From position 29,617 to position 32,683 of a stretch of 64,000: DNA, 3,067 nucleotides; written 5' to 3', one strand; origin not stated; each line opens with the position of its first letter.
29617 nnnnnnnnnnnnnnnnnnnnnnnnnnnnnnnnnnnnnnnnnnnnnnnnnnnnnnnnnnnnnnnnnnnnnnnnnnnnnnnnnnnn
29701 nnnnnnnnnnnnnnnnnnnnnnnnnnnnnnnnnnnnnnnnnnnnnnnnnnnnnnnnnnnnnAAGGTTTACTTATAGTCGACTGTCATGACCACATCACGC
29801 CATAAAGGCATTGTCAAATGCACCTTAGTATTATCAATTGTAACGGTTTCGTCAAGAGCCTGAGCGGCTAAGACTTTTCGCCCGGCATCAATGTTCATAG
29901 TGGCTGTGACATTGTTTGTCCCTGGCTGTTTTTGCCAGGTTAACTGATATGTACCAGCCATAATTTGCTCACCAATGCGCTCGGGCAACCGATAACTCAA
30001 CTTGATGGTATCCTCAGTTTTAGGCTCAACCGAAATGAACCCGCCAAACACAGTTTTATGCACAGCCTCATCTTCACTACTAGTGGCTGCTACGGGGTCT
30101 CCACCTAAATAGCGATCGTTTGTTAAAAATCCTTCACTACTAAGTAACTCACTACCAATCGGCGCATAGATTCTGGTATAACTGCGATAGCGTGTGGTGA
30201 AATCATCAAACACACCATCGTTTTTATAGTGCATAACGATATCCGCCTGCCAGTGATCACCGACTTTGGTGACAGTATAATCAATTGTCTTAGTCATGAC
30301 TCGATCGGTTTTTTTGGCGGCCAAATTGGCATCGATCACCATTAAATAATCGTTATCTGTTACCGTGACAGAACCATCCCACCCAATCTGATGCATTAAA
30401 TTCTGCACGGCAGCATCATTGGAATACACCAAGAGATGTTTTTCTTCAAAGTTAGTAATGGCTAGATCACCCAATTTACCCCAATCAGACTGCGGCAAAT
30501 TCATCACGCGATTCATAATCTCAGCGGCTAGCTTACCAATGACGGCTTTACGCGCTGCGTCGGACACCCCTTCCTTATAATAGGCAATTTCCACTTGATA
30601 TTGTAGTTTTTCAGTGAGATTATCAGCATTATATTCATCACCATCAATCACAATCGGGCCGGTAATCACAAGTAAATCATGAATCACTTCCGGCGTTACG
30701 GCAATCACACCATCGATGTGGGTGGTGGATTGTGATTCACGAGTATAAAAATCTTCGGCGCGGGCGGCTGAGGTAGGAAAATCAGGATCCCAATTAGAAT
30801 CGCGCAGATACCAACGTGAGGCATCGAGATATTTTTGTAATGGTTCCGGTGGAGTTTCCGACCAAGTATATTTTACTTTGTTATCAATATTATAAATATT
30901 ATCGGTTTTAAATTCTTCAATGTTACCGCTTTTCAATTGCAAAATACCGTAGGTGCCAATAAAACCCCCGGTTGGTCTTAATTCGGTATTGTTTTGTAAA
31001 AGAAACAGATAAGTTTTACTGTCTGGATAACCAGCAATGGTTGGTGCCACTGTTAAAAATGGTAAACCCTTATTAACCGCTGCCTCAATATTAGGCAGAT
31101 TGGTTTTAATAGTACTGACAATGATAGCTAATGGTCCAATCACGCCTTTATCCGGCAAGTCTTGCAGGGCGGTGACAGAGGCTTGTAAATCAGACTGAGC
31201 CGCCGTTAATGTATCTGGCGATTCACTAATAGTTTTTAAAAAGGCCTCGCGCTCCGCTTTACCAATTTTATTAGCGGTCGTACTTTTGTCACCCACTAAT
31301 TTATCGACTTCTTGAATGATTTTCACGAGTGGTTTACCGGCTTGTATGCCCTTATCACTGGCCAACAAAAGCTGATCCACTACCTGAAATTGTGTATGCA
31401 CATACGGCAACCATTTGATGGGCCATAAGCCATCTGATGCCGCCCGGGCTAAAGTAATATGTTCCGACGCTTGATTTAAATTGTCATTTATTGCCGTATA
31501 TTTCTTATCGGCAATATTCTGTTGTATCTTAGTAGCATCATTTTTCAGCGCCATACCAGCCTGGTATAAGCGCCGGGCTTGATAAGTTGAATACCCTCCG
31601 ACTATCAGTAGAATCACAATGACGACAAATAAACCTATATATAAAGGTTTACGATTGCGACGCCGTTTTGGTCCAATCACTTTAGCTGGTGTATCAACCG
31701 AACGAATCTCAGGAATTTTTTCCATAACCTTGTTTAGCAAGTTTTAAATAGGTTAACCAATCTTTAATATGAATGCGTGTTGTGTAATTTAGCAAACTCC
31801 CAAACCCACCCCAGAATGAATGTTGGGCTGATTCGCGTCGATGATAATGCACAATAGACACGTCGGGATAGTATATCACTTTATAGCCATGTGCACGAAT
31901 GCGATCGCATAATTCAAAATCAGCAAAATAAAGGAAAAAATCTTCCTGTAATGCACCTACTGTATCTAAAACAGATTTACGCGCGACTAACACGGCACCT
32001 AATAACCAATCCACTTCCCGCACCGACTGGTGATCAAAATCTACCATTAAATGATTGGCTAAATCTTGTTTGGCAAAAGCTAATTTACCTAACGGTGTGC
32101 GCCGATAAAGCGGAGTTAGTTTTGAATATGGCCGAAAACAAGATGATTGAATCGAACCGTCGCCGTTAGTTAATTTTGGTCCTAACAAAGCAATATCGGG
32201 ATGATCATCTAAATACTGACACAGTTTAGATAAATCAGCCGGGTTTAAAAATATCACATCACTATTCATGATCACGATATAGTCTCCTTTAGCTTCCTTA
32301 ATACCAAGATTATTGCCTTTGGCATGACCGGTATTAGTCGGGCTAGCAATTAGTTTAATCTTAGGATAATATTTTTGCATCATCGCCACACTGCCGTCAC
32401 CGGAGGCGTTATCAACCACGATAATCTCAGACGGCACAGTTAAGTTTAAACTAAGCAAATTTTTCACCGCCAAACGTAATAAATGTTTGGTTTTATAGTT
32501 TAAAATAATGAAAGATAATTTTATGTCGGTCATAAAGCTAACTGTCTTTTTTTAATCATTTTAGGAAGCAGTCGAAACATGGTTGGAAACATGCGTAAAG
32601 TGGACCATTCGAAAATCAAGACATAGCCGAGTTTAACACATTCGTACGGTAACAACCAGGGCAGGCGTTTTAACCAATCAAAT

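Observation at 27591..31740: Second MreB paralogue embedded in, and translationally coupled to, a Wzx/Wzy polysaccharide locus next to a DUF4012-like protein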

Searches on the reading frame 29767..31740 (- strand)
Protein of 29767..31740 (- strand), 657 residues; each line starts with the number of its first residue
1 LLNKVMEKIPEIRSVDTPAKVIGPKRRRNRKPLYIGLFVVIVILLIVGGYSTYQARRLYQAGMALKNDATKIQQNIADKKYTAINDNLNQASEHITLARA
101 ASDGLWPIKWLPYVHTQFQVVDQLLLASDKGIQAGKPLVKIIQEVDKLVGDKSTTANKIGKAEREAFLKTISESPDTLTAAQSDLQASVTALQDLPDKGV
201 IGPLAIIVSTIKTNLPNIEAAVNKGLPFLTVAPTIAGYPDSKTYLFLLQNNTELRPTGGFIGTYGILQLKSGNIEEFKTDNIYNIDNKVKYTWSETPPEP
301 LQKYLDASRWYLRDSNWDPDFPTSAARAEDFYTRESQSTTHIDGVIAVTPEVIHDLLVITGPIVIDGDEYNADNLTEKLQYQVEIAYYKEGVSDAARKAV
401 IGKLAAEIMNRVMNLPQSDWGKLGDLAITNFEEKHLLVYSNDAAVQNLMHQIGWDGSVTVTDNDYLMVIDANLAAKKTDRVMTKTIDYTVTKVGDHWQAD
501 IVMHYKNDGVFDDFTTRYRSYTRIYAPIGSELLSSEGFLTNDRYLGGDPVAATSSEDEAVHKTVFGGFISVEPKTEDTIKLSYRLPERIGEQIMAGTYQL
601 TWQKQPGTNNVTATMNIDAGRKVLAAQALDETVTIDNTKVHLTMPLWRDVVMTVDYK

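Call 3: search_protein_families(library=pfam, proteins=[window:29767-31740:-], max_evalue=0.001)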
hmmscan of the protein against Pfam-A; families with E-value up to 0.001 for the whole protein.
window:29767-31740:- (657 aa): 1 family
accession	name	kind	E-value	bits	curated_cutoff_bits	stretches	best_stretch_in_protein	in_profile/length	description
PF13196.11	DUF4012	-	1.1e-33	117.3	28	1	241-382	3-142/144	Protein of unknown function (DUF4012)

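Call 24: search_protein_families(library=ncbifam, proteins=[window:29770-31740:-], max_evalue=0.001)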
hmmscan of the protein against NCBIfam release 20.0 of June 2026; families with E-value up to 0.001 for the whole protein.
window:29770-31740:- (657 aa): 0 families

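Call 27: find_homologous_proteins(query=window:29770-31725:-, max_evalue=0.00001)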
Query window:29770-31725:- (652 aa): 1781 proteins with E <= 0.00001 among 8000 candidates; the best 120 are listed.
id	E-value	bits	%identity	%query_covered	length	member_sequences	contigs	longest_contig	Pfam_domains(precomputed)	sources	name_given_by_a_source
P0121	0.0e+0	1469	100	100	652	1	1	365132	PF13196.12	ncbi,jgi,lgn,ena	ncbi:MAG: DUF4012 domain-containing protein [Patescibacteria group bacterium]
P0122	2.8e-275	933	64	100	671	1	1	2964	PF13196.12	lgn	-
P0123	3.7e-275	933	64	100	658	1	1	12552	PF13196.12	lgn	-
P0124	3.1e-273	926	65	98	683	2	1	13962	PF13196.12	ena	-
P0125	2.6e-272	923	62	99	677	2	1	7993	PF13196.12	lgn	-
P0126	2.7e-271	920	64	99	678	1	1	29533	PF13196.12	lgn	-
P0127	4.6e-270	916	62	99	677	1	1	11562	PF13196.12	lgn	-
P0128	3.9e-265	900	63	98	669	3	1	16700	PF13196.12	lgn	-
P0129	3.2e-259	880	61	99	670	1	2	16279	PF13196.12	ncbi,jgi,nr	ncbi:MAG: hypothetical protein ACD_41C00034G0002 [uncultured bacterium]|nr:MAG: hypothetical protein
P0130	2.3e-212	725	50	99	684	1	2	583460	PF13196.12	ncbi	-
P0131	6.6e-212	724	51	99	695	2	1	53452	PF13196.12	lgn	-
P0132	1.2e-211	723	52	97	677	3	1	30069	PF13196.12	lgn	-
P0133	3.1e-211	722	52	98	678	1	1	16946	PF13196.12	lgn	-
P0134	7.1e-210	717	51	97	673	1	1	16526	PF13196.12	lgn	-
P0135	7.5e-210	717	51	97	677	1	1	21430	PF13196.12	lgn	-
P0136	1.6e-209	716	54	92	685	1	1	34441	PF13196.12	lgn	-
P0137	9.8e-209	713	52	98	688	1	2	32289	PF13196.12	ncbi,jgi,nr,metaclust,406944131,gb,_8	ncbi:MAG: hypothetical protein ACD_43C00264G0008 [uncultured bacterium]|nr:MAG: hypothetical protein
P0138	5.2e-202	691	50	96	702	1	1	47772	PF13196.12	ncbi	-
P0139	3.2e-200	685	50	95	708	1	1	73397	PF13196.12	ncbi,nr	ncbi:MAG: DUF4012 domain-containing protein [bacterium]|nr:DUF4012 domain-containing protein [bacter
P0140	9.5e-200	684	48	94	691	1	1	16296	PF13196.12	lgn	-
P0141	9.6e-199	680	49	97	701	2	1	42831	PF13196.12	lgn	-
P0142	1.2e-198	680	50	97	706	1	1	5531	PF13196.12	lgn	-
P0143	7.4e-198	677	49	99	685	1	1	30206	PF13196.12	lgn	-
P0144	4.6e-197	675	49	99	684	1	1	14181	PF13196.12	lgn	-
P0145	7.3e-195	667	47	100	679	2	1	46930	PF13196.12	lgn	-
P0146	1.0e-190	654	48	93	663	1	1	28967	PF13196.12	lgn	-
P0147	3.4e-190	652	48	94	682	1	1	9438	PF13196.12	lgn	-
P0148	5.1e-181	622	47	93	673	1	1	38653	PF13196.12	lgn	-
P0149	2.2e-180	620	64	68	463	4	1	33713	PF13196.12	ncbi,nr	ncbi:MAG TPA: hypothetical protein DEG44_01345, partial [Candidatus Kerfeldbacteria bacterium]|nr:hy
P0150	4.2e-178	612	44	100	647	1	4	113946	PF13196.12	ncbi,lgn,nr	ncbi:MAG: DUF4012 domain-containing protein [Candidatus Kerfeldbacteria bacterium]|nr:DUF4012 domain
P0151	3.6e-176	606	45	97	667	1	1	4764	PF13196.12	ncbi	-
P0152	4.3e-176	605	44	100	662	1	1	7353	PF13196.12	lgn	-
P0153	1.4e-175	604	45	97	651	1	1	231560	PF13196.12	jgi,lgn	jgi:hypothetical protein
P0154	2.1e-175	603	45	97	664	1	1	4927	PF13196.12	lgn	-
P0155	6.0e-173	595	45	96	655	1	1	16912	PF13196.12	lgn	-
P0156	2.2e-172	593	44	100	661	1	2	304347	PF13196.12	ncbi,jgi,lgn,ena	ncbi:MAG: DUF4012 domain-containing protein [Patescibacteria group bacterium]|jgi:hypothetical prote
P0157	1.8e-165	570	44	95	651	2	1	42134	PF13196.12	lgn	-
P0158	2.5e-165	570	42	96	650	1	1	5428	PF13196.12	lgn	-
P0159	7.9e-165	568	40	100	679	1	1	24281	PF13196.12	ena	-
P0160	1.7e-159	551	41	98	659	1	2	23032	PF13196.12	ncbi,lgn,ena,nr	ncbi:DUF4012 domain-containing protein [Patescibacteria group bacterium]|nr:DUF4012 domain-containin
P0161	3.0e-152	527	41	98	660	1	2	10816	PF13196.12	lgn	-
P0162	4.1e-152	526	41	97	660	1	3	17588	PF13196.12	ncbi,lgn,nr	ncbi:DUF4012 domain-containing protein [Patescibacteria group bacterium]|nr:DUF4012 domain-containin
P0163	2.2e-150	521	43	92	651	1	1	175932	PF13196.12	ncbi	ncbi:MAG: DUF4012 domain-containing protein [Patescibacteria group bacterium]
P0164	3.7e-150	520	41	91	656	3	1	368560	PF13196.12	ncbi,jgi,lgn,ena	ncbi:MAG: DUF4012 domain-containing protein [Patescibacteria group bacterium]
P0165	6.6e-150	519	42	95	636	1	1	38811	PF13196.12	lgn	-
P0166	7.7e-150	519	43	87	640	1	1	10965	PF13196.12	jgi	jgi:uncharacterized protein (DUF2164 family)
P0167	7.9e-150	519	41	92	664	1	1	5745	PF13196.12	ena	-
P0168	2.8e-149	517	41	91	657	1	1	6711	PF13196.12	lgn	-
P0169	1.5e-148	514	43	87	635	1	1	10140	PF13196.12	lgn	-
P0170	7.4e-148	512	42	92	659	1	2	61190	PF13196.12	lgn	-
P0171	8.0e-147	509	41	92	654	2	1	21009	PF13196.12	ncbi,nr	ncbi:MAG: DUF4012 domain-containing protein [Patescibacteria group bacterium]|nr:DUF4012 domain-cont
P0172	1.1e-145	505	40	97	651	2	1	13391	PF13196.12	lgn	-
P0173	1.5e-145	505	40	95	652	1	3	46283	PF13196.12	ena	-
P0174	5.1e-145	503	42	90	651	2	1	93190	PF13196.12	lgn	-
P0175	7.3e-145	502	41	92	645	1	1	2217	PF13196.12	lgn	-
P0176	2.7e-144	500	40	95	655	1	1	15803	PF13196.12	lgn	-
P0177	5.8e-144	499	41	92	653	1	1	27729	PF13196.12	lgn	-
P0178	3.5e-143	497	41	97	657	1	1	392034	PF13196.12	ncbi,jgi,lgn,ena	ncbi:MAG: DUF4012 domain-containing protein [Patescibacteria group bacterium]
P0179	5.9e-143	496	41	92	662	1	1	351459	PF13196.12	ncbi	ncbi:MAG: DUF4012 domain-containing protein [Candidatus Kerfeldbacteria bacterium]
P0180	1.1e-142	495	40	97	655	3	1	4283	PF13196.12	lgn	-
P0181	3.4e-141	490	41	91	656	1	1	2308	PF13196.12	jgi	-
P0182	1.1e-140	488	40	92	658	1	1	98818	PF13196.12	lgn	-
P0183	1.3e-140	488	39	98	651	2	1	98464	PF13196.12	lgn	-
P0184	2.2e-140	488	40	95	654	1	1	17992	PF13196.12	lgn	-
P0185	2.4e-140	487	40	88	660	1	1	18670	PF13196.12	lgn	-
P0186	2.6e-140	487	39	97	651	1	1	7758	PF13196.12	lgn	-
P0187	3.0e-140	487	40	91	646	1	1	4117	PF13196.12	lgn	-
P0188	4.5e-140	486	40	92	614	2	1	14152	PF13196.12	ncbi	-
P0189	1.3e-139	485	39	99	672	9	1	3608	PF13196.12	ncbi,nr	ncbi:DUF4012 domain-containing protein [Patescibacteria group bacterium]|nr:DUF4012 domain-containin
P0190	2.1e-139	484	42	85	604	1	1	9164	PF13196.12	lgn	-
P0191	2.8e-139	484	41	91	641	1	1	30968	PF13196.12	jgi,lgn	-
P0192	3.4e-139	484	39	96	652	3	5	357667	PF13196.12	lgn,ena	-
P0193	3.8e-139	483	40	96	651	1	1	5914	PF13196.12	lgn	-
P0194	1.0e-138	482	40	88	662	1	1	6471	PF13196.12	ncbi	-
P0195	2.2e-138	481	39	96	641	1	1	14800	PF13196.12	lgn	-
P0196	2.5e-138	481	39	95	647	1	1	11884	PF13196.12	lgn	-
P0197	2.6e-138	481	40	96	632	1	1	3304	PF13196.12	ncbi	-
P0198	4.4e-138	480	38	98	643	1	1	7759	PF13196.12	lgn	-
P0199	4.4e-138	480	38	96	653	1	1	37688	PF13196.12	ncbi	-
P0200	5.7e-138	480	40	92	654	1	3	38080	PF13196.12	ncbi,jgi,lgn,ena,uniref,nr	ncbi:MAG: hypothetical protein COY66_06610 [Candidatus Kerfeldbacteria bacterium CG_4_10_14_0_8_um_f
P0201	7.3e-138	479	39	99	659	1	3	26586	PF13196.12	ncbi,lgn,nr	ncbi:DUF4012 domain-containing protein [Patescibacteria group bacterium]|nr:DUF4012 domain-containin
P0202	7.6e-138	479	39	97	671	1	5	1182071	PF13196.12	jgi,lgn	jgi:hypothetical protein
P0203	9.2e-138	479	39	90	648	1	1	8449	PF13196.12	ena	-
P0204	1.4e-137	478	38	97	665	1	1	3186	PF13196.12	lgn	-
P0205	1.5e-137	478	40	92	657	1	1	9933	PF13196.12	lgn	-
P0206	5.5e-137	476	39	94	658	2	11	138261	PF13196.12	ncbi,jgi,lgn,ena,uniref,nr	ncbi:MAG: hypothetical protein A3B74_03850 [Candidatus Kerfeldbacteria bacterium RIFCSPHIGHO2_02_FUL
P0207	7.3e-137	476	37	97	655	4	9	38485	PF13196.12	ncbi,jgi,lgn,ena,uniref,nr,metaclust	ncbi:MAG: hypothetical protein COT24_05260 [Candidatus Kerfeldbacteria bacterium CG08_land_8_20_14_0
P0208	1.3e-136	475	42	81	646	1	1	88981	PF13196.12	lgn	-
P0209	1.4e-136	475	38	96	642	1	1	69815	PF13196.12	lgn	-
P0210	2.3e-136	474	38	97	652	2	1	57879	PF13196.12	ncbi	-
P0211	2.3e-136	474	40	96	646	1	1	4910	PF13196.12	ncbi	-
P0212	4.6e-136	473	40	95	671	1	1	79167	PF13196.12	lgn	-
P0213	4.8e-136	473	39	92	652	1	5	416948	PF13196.12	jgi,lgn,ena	jgi:hypothetical protein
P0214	5.3e-136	473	38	97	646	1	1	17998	PF13196.12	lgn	-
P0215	1.4e-135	472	41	89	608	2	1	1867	PF13196.12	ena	-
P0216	1.9e-135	471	41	90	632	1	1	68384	PF13196.12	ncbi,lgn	-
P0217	2.6e-135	471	40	92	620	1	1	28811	PF13196.12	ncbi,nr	ncbi:MAG: DUF4012 domain-containing protein [Candidatus Kerfeldbacteria bacterium]|nr:DUF4012 domain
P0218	2.8e-135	471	38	97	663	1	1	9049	PF13196.12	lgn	-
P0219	3.8e-135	470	41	88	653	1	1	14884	PF13196.12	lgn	-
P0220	4.3e-135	470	38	92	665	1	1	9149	PF13196.12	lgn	-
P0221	1.0e-134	469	39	97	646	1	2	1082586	PF13196.12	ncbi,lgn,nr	ncbi:MAG: DUF4012 domain-containing protein [Candidatus Nomurabacteria bacterium]|nr:MAG: DUF4012 do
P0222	1.2e-134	469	37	97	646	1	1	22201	PF13196.12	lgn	-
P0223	1.5e-134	468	39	92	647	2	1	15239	PF13196.12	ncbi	-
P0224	2.0e-134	468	38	92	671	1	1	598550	PF13196.12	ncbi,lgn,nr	ncbi:MAG: DUF4012 domain-containing protein [Candidatus Kerfeldbacteria bacterium]|nr:DUF4012 domain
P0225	2.8e-134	467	39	93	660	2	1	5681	PF13196.12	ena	-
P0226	7.6e-134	466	38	96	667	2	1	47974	PF13196.12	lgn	-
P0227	1.0e-133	465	38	92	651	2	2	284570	PF13196.12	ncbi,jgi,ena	ncbi:MAG: DUF4012 domain-containing protein [Patescibacteria group bacterium]|jgi:hypothetical prote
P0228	1.1e-133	465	39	95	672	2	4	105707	PF13196.12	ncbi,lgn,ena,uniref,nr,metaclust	ncbi:MAG: hypothetical protein A3F54_01400 [Candidatus Kerfeldbacteria bacterium RIFCSPHIGHO2_12_FUL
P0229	1.3e-133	465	37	98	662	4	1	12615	PF13196.12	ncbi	-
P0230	2.1e-133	464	42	79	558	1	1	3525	PF13196.12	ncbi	ncbi:MAG: DUF4012 domain-containing protein, partial [Patescibacteria group bacterium]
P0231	3.0e-133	464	39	90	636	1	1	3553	PF13196.12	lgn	-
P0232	3.9e-133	464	37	95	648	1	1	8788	PF13196.12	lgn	-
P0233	3.9e-133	464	39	92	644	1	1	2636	PF13196.12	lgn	-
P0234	5.1e-133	463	39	92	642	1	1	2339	PF13196.12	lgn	-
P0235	5.9e-133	463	38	94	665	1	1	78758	PF13196.12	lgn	-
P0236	6.5e-133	463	36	97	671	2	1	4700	PF13196.12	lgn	-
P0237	6.7e-133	463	38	92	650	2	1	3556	PF13196.12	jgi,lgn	jgi:flagellar basal body-associated protein FliL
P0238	7.0e-133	463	37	89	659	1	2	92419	PF13196.12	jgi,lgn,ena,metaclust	metaclust:\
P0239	8.8e-133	462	39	93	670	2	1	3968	PF13196.12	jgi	jgi:hypothetical protein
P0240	2.8e-132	461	39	92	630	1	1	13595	PF13196.12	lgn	-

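Call 43: predict_structure(alignment_id=A1)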
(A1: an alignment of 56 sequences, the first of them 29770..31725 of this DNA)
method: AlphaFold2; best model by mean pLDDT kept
length: 652 residues; sequences in the alignment: 56
mean_pLDDT: 89.9   pTM: 0.85
mean pLDDT of the five models: 89.9, 88.8, 87.9, 87.3, 87.3
residues with pLDDT >= 90: 448; 70-90: 166; 50-70: 28; < 50: 10
segments of 3 or more residues with pLDDT < 50: 1-4, 7-9
pLDDT, mean of each block of 10 residues (from residue 1): 46 51 68 92 94 96 94 92 96 96 91 95 95 88 79 86 90 92 94 89 89 85 90 96 90 91 92 89 92 93 93 96 96 93 93 92 88 78 69 75 89 89 93 96 93 96 89 88 97 98 89 95 98 93 96 96 95 98 96 97 95 93 82 93 94 92
secondary structure, 60 per line:
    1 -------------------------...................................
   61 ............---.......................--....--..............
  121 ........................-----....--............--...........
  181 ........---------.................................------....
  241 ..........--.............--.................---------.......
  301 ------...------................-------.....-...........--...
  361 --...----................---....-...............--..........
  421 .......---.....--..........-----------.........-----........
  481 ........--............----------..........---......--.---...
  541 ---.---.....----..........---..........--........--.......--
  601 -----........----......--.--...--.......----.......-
elements in order: H26-72 H76-98 H101-104 H107-144 H156-167 H170-188 H198-230 E237-250 E253-265 E268-276 H277-284 H294-300 H316-331 E339-343 H345-355 E358-360 E363-365 H370-385 H389-392 H394-408 H412-427 E431-435 H438-447 E459-467 H473-476 E477-488 E491-502 E513-522 E526-531 E548-552 E557-566 E570-579 H582-589 E592-598 E606-613 E618-623 E629-631 E634-640 E645-651

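Call 47: fold_search(model_id=the predicted structure, library=pdb)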
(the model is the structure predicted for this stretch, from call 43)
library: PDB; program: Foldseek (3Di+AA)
matches with E <= 10: 1353; with E <= 0.001: 69
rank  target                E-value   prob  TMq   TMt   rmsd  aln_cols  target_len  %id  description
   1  5ab0_C                1.1e-05  1.00  0.17  0.13   8.3       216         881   10  Crystal structure of aminopeptidase ERAP2 with ligand (released 2015-09-30)
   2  8cgp_B                1.9e-05  1.00  0.16  0.13  11.0       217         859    9  Insulin regulated aminopeptidase (IRAP) in complex with an allosteric aryl sulfonamide inhibitor (released 2024-01-31)
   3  6mgq_B                1.9e-05  1.00  0.16  0.13   9.4       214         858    8  ERAP1 in the open conformation bound to 10mer phosphinic inhibitor DG014 (released 2019-12-18)
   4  6ydx_B                2.4e-05  1.00  0.16  0.13  11.0       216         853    9  Insulin-regulated aminopeptidase complexed with a macrocyclic peptidic inhibitor (released 2020-07-22)
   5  6ifg_B                2.9e-05  1.00  0.15  0.21   8.9       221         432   14  Crystal structure of M1 zinc metallopeptidase E323A mutant bound to Tyr-ser-ala substrate from Deinococcus radiodurans (released 2019-09-25)
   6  6mgq_C                3.1e-05  1.00  0.15  0.12  11.7       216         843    8  ERAP1 in the open conformation bound to 10mer phosphinic inhibitor DG014 (released 2019-12-18)
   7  7sh0_B                3.2e-05  1.00  0.16  0.13   8.5       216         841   10  CRYSTAL STRUCTURE OF ENDOPLASMIC RETICULUM AMINOPEPTIDASE 2 (ERAP2) COMPLEX WITH A HIGHLY SELECTIVE AND POTENT SMALL M (released 2022-07-20)
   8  6fpz_A                3.4e-05  1.00  0.19  0.21   5.9       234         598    8  Inter-alpha-inhibitor heavy chain 1, D298A (released 2019-02-27)
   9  6fpy_A                3.4e-05  1.00  0.19  0.20   5.9       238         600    8  Inter-alpha-inhibitor heavy chain 1, wild type (released 2019-02-27)
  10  4jbs_B                3.4e-05  1.00  0.16  0.13   7.9       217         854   10  Crystal structure of the human Endoplasmic Reticulum Aminopeptidase 2 in complex with PHOSPHINIC PSEUDOTRIPEPTIDE inhi (released 2013-12-11)
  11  6a8z_A                3.9e-05  1.00  0.15  0.21   8.4       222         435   11  Crystal structure of M1 zinc metallopeptidase from Deinococcus radiodurans (released 2019-07-17)
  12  6fpy_B                4.5e-05  1.00  0.19  0.20   6.3       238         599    8  Inter-alpha-inhibitor heavy chain 1, wild type (released 2019-02-27)
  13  7z28_A                4.8e-05  1.00  0.15  0.12   9.6       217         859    9  High-resolution crystal structure of ERAP1 with bound bestatin analogue inhibitor (released 2022-07-27)
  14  6ydx_A                5.0e-05  1.00  0.17  0.13  10.8       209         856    8  Insulin-regulated aminopeptidase complexed with a macrocyclic peptidic inhibitor (released 2020-07-22)
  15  6ifg_A                5.3e-05  1.00  0.16  0.22   8.2       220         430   11  Crystal structure of M1 zinc metallopeptidase E323A mutant bound to Tyr-ser-ala substrate from Deinococcus radiodurans (released 2019-09-25)
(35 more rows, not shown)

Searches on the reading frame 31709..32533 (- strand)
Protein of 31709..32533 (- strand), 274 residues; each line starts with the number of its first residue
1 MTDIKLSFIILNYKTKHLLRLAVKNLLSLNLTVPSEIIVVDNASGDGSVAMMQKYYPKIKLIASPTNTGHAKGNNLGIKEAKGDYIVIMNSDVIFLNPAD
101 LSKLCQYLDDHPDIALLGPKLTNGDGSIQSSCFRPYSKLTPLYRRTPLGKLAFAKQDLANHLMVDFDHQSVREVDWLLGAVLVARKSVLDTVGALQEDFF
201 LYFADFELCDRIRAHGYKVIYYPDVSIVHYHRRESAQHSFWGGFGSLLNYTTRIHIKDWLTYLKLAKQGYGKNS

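Call 3: search_protein_families(library=pfam, proteins=[window:31709-32533:-], max_evalue=0.001)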
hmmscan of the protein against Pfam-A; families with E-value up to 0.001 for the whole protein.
window:31709-32533:- (274 aa): 6 families
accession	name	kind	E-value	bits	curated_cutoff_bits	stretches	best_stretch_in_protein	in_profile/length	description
PF00535.33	Glycos_transf_2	-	7.7e-22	78.4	23.3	1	7-126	1-122/168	Glycosyl transferase family 2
PF13641.12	Glyco_tranf_2_3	-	1.6e-14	54.9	27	1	6-236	3-218/230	Glycosyltransferase like family 2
PF13712.12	Glyco_tranf_2_5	-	4.1e-08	33.6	27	1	69-232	40-192/210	Glycosyltransferase like family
PF13506.12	Glyco_transf_21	-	5.4e-05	23.2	21.7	0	170-226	95-151/174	Glycosyl transferase family 21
PF12804.13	NTP_transf_3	-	7.3e-05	23.4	27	1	11-117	19-121/160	MobA-like NTP transferase domain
PF13632.12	Glyco_trans_2_3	-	0.0001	22.6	27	0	176-229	71-122/198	Glycosyl transferase family group 2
